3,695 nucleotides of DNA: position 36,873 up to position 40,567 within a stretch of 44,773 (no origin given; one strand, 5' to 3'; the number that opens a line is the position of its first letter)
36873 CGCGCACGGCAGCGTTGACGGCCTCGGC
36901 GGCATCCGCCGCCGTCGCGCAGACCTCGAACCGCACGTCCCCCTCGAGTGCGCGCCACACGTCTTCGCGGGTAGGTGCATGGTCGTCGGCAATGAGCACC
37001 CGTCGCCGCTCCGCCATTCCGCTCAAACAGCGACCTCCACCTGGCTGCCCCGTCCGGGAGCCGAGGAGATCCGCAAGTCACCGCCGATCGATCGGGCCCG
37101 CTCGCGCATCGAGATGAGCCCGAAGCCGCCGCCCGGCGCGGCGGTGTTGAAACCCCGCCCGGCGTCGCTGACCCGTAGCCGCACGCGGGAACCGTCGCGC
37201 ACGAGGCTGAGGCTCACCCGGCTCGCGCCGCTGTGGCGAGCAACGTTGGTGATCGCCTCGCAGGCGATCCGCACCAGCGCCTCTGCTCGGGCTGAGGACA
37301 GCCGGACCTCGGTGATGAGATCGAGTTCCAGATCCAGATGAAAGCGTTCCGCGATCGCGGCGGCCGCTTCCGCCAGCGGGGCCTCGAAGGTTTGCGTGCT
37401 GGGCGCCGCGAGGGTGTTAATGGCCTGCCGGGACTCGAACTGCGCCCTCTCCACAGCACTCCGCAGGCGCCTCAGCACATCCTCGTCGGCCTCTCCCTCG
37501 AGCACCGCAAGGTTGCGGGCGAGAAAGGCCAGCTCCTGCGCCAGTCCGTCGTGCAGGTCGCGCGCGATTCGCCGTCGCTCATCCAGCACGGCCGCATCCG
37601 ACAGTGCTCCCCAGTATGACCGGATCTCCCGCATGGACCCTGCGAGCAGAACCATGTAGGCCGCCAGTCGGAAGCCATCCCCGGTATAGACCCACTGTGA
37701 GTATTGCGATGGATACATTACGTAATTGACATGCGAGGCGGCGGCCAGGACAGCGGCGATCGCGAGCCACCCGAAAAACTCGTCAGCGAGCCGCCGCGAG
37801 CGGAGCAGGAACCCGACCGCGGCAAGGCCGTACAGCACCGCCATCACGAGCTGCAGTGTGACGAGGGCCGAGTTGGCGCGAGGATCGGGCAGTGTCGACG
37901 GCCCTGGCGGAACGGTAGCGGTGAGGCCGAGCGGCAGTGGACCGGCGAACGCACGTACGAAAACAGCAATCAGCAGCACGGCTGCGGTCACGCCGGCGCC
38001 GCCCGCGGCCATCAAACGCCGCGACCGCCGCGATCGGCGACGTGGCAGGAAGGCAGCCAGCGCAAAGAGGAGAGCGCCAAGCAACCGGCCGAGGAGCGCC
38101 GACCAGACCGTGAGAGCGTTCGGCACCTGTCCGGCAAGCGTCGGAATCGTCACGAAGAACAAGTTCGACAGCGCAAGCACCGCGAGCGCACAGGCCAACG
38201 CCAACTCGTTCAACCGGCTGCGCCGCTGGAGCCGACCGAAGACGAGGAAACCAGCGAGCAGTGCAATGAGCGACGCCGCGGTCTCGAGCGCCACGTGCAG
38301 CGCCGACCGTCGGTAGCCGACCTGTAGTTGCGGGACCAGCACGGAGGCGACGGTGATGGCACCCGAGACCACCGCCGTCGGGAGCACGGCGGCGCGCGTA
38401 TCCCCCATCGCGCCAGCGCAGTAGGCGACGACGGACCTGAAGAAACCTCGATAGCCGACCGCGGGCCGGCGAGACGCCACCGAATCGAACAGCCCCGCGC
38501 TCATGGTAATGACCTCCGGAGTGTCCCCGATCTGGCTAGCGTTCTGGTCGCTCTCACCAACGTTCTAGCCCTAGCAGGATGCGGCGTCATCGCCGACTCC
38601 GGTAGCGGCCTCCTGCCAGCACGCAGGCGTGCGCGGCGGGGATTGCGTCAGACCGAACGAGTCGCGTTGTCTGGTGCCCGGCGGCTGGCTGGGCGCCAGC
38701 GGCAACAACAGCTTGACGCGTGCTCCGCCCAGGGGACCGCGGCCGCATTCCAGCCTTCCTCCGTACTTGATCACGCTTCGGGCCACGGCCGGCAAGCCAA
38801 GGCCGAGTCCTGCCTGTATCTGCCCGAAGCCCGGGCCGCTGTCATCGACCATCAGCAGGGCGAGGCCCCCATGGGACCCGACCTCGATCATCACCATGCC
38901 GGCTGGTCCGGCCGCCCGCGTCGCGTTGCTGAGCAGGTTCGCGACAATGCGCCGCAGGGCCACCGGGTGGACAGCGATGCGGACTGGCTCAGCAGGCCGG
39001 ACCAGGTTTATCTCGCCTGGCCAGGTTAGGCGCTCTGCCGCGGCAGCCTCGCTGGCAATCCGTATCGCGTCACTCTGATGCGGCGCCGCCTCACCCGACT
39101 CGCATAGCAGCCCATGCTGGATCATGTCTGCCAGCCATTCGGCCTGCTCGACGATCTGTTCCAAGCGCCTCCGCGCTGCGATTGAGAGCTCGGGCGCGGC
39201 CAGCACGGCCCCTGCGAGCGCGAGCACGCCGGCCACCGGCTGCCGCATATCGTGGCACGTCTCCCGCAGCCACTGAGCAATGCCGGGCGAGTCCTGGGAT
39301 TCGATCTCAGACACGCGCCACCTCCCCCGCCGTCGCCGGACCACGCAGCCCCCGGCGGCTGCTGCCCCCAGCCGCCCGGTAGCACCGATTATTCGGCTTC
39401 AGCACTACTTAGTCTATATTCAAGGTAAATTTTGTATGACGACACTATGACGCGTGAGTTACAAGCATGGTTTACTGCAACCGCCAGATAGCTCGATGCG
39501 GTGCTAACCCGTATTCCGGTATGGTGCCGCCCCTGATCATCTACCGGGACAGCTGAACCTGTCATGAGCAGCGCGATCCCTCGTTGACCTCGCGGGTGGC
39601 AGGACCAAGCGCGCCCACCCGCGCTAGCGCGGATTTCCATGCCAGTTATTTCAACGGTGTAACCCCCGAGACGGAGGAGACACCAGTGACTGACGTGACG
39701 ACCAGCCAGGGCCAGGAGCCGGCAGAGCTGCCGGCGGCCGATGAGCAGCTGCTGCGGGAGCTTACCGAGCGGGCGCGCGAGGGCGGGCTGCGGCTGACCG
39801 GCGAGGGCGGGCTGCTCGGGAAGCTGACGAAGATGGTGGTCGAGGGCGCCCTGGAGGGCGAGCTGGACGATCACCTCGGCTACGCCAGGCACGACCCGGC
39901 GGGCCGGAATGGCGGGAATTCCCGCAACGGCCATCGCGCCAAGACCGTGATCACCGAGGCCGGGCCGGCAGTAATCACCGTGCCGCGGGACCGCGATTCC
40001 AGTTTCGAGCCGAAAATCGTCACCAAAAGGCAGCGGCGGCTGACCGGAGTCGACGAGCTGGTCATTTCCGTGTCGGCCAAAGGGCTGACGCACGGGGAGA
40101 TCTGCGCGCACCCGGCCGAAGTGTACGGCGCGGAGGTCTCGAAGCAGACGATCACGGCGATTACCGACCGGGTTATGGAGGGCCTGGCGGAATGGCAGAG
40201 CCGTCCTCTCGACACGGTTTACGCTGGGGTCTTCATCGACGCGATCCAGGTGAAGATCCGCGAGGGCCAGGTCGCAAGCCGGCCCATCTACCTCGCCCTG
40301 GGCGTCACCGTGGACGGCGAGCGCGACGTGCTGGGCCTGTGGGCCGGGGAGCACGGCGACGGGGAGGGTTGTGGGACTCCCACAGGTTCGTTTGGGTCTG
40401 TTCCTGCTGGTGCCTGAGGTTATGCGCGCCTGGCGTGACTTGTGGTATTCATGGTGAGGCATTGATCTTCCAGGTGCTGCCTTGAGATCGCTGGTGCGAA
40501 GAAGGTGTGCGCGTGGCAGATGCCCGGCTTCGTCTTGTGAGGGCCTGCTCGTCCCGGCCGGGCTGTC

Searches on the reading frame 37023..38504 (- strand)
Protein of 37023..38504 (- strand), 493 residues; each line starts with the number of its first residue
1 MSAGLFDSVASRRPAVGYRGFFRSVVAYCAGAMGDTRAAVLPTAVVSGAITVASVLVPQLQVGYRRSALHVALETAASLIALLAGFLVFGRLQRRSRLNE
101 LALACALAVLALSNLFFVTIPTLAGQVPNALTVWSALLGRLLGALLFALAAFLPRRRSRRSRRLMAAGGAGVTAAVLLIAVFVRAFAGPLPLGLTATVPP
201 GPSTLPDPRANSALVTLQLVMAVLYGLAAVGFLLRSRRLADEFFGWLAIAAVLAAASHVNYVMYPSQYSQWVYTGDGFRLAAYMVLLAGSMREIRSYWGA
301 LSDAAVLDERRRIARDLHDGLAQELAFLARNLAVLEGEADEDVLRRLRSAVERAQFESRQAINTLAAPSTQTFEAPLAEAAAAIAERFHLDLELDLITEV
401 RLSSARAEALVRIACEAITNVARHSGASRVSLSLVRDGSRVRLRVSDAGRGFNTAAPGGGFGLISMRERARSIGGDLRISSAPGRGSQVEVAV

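Call 12: search_protein_families(library=pfam, proteins=[window:37023-38504:-], max_evalue=0.01)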
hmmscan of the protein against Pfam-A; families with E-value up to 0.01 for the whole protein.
window:37023-38504:- (493 aa): 4 families
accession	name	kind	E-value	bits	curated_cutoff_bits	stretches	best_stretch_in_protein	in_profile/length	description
PF02518.31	HATPase_c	-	1e-10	42.5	26.4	1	407-491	3-105/111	Histidine kinase-, DNA gyrase B-, and HSP90-like ATPase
PF07730.19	HisKA_3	-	2.6e-10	41.1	24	1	309-366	1-64/68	Histidine kinase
PF17159.10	MASE3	-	6.1e-10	39.5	31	1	216-289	144-217/226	Membrane-associated sensor domain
PF13581.12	HATPase_c_2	-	3.6e-06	27.4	27.4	1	398-459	20-98/127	Histidine kinase-like ATPase domain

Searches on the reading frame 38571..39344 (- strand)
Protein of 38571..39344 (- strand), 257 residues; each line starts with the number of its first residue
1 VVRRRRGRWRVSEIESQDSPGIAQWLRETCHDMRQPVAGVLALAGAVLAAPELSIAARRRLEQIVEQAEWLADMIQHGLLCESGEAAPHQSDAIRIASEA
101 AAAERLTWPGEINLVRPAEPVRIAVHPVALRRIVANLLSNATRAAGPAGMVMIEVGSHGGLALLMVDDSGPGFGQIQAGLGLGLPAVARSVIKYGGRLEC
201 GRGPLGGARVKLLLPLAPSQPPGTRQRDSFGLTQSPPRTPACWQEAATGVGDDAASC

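Call 12: search_protein_families(library=pfam, proteins=[window:38571-39344:-], max_evalue=0.01)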
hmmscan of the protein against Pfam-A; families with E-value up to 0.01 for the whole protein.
window:38571-39344:- (257 aa): 2 families
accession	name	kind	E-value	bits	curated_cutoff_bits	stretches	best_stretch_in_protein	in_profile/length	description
PF02518.31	HATPase_c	-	2.6e-11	44.4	26.4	1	127-217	3-110/111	Histidine kinase-, DNA gyrase B-, and HSP90-like ATPase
PF00512.31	HisKA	-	0.00028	21.3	26.9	1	24-76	4-55/66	His Kinase A (phospho-acceptor) domain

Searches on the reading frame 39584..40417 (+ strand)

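Call 12: search_protein_families(library=pfam, proteins=[window:39584-40417:+], max_evalue=0.01)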
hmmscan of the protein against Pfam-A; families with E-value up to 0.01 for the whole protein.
window:39584-40417:+ (277 aa): 1 family
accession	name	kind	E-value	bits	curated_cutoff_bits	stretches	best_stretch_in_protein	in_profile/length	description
PF00872.24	Transposase_mut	-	3e-56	191.4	21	1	70-259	18-207/379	Transposase, Mutator family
